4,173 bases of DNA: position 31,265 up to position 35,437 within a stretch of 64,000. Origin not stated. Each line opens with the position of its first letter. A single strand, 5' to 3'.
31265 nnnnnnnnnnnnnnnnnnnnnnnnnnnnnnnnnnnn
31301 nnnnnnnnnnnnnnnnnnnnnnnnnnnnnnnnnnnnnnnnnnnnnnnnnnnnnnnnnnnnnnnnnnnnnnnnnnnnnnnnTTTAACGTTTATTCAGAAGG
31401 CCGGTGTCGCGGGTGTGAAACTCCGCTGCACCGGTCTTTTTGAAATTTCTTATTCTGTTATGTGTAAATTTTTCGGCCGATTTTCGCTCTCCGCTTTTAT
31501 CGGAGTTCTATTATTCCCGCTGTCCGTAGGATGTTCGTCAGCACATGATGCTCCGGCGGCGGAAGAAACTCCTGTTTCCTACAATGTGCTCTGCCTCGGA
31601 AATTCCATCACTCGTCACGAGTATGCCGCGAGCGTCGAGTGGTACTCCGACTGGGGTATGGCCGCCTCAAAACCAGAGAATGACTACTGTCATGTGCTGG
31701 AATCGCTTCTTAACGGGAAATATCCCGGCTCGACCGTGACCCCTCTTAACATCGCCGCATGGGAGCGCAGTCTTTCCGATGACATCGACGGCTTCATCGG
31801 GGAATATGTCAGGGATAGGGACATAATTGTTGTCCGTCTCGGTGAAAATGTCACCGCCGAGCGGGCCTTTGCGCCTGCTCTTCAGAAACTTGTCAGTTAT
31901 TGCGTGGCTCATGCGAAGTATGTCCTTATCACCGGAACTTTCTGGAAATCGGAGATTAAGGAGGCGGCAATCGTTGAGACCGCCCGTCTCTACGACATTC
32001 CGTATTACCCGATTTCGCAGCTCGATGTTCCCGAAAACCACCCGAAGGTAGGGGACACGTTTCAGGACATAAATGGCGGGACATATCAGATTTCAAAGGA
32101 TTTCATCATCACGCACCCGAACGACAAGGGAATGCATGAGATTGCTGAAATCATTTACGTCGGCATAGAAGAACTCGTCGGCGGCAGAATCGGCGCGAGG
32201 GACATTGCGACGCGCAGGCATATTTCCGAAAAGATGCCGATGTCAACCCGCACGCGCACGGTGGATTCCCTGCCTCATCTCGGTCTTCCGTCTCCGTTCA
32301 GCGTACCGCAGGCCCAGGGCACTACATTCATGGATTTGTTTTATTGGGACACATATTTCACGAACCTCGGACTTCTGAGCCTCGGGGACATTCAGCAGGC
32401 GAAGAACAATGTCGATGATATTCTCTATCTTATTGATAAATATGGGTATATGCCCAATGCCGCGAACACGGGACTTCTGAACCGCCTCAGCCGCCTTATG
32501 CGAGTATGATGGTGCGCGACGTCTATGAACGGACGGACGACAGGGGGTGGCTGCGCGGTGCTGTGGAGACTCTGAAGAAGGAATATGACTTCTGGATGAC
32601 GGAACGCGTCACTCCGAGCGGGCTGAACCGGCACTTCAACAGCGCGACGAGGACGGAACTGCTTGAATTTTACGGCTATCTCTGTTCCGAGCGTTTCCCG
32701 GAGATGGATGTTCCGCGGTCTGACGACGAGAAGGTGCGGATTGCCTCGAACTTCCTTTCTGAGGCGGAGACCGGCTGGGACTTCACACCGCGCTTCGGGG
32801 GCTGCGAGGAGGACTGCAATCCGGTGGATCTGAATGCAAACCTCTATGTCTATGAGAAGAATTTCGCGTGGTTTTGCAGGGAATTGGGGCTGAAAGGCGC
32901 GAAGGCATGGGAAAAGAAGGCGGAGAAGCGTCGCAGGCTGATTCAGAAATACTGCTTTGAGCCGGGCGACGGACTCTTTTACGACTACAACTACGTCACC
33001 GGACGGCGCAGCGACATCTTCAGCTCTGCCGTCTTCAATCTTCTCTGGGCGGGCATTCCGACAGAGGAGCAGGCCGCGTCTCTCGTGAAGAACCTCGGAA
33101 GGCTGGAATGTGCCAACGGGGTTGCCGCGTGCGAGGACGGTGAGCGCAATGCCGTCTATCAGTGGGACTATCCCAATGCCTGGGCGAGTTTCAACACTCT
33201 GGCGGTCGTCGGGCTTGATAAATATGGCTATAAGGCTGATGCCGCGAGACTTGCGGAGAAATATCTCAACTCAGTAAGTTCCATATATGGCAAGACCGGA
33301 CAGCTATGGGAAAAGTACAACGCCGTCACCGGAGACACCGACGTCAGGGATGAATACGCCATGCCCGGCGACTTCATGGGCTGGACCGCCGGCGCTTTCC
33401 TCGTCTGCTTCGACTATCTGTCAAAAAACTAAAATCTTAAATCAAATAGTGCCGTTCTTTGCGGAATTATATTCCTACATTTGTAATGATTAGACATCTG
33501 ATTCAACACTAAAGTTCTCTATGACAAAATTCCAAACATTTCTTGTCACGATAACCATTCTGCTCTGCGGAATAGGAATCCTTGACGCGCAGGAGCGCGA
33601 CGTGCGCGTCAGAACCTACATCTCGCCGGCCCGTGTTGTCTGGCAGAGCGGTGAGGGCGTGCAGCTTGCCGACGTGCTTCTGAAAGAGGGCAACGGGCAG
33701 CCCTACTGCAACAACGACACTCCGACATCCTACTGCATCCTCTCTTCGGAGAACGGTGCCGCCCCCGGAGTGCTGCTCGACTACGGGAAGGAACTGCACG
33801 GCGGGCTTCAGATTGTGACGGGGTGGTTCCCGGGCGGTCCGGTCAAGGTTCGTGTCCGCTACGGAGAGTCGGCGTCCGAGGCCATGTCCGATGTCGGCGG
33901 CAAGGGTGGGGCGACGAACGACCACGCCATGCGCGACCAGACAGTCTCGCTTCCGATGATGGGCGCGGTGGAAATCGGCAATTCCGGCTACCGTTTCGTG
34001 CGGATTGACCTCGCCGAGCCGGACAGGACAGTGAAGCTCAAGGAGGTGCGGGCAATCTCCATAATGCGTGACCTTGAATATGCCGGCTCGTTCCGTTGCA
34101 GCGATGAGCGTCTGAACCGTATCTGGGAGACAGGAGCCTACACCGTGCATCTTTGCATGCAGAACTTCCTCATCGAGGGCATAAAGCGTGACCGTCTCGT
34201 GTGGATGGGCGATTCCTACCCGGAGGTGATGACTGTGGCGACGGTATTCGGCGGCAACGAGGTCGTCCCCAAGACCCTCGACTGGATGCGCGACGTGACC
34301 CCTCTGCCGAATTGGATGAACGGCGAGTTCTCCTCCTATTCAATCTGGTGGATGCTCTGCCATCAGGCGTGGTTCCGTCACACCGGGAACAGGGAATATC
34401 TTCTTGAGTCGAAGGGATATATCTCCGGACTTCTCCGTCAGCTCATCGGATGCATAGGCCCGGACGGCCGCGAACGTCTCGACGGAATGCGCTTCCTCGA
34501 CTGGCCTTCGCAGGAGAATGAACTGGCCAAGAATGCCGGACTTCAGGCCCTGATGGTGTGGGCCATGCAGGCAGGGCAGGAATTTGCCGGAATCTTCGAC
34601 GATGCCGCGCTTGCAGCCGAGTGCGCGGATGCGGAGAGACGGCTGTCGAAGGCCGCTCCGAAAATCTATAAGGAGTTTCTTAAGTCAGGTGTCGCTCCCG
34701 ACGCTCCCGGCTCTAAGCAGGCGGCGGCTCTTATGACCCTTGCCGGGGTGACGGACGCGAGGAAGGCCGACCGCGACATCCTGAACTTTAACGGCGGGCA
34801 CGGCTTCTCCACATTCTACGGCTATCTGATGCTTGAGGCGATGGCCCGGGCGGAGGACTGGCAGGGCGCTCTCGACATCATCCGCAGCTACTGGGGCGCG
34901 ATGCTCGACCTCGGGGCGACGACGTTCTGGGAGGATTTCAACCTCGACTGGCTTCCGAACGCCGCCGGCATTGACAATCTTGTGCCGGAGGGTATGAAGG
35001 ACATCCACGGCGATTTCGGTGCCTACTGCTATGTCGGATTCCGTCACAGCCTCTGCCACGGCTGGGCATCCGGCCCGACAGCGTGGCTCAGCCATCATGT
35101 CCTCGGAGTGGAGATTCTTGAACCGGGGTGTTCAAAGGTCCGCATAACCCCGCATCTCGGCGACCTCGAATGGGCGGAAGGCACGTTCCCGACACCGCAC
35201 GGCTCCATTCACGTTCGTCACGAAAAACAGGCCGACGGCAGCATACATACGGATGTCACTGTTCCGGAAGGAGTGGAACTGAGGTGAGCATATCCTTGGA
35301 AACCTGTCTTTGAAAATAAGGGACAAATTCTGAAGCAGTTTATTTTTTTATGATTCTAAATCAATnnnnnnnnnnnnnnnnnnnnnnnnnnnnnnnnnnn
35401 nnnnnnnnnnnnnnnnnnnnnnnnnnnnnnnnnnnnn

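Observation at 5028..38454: The S10-spc-alpha ribosomal protein cluster is split: rplC-rpsC is separated from rplP-rplQ by about 29 kb, and rpsJ is missing upstream of rplC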

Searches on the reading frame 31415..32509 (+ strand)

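Call 8: search_protein_families(library=ncbifam, proteins=[window:31415-32509:+])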
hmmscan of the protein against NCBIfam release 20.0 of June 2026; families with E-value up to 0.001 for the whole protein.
window:31415-32509:+ (364 aa): 3 families
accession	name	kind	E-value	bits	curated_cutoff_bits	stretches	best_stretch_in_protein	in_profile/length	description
NF009775.0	PRK13272.1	equivalog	3.9e-16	58.7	941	1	262-357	117-211/558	alpha,alpha-trehalase TreA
NF009774.0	PRK13271.1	subfamily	3.1e-11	42.8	560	1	265-357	118-209/569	alpha,alpha-trehalase TreA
NF009773.0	PRK13270.1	subfamily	4.1e-11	42.1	512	1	266-357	131-221/549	alpha,alpha-trehalase TreF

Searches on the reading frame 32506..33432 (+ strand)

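Call 8: search_protein_families(library=ncbifam, proteins=[window:32506-33432:+])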
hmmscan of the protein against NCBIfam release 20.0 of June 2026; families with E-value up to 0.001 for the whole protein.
window:32506-33432:+ (308 aa): 4 families
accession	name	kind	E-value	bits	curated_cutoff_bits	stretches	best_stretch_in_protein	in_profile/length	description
NF009773.0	PRK13270.1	subfamily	1.2e-28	100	512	1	5-297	232-538/549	alpha,alpha-trehalase TreF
NF009775.0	PRK13272.1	equivalog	2.2e-27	95.8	941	1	21-303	238-535/558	alpha,alpha-trehalase TreA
NF009774.0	PRK13271.1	subfamily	6.2e-21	74.9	560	1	17-305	232-536/569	alpha,alpha-trehalase TreA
NF007525.0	PRK10137.1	equivalog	3.7e-06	25.4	625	1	107-279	581-767/790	alpha-glucosidase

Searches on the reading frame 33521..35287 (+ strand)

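Call 8: search_protein_families(library=ncbifam, proteins=[window:33521-35287:+])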
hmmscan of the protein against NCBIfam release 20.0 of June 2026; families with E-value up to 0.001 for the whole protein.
window:33521-35287:+ (588 aa): 0 families

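Call 64: search_protein_families(library=pfam, proteins=[window:33521-35287:+], max_evalue=0.01)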
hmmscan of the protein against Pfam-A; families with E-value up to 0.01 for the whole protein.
window:33521-35287:+ (588 aa): 2 families
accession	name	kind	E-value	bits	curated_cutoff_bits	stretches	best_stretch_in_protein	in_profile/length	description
PF17389.8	Bac_rhamnosid6H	-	1.3e-15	58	24.5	1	188-488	3-316/339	Bacterial alpha-L-rhamnosidase 6 hairpin glycosidase domain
PF17390.7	Bac_rhamnosid_C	-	3.6e-10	39.9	22.1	1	529-587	1-59/78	Bacterial alpha-L-rhamnosidase C-terminal domain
